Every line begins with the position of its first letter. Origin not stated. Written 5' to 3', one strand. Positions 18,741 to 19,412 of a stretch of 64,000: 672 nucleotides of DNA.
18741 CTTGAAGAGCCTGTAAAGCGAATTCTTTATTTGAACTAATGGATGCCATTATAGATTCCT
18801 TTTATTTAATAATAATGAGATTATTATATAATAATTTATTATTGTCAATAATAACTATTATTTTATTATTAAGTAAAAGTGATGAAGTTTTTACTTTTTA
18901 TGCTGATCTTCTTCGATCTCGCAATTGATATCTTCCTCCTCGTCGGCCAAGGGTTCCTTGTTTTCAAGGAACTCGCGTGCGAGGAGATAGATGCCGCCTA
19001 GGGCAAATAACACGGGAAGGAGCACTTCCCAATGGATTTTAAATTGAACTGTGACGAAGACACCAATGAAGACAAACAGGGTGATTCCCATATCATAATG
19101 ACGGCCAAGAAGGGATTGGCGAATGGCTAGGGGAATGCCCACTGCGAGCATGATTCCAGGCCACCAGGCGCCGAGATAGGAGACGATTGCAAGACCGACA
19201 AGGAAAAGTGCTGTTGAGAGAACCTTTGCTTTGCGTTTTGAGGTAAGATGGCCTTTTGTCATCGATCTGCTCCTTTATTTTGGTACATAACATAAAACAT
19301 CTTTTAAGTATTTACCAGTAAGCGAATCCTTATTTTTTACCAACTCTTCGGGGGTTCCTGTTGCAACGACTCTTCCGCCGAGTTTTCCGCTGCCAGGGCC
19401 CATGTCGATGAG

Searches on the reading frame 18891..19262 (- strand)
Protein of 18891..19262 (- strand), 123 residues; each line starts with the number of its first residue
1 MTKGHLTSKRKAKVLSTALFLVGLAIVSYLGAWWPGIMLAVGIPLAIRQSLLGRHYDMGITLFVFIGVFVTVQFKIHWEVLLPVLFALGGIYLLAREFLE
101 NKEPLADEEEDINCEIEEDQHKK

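Call 85: search_protein_families(library=pfam, proteins=[window:18891-19262:-], max_evalue=0.01)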
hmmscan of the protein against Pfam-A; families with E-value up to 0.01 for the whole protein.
window:18891-19262:- (123 aa): 2 families
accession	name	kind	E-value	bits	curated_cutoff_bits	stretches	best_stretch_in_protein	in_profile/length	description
PF22570.1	LiaF-TM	-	0.0018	19.5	27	1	22-96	18-93/98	LiaF transmembrane domain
PF19601.4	DUF6106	-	0.0046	17.3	25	1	9-48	21-60/173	Family of unknown function (DUF6106)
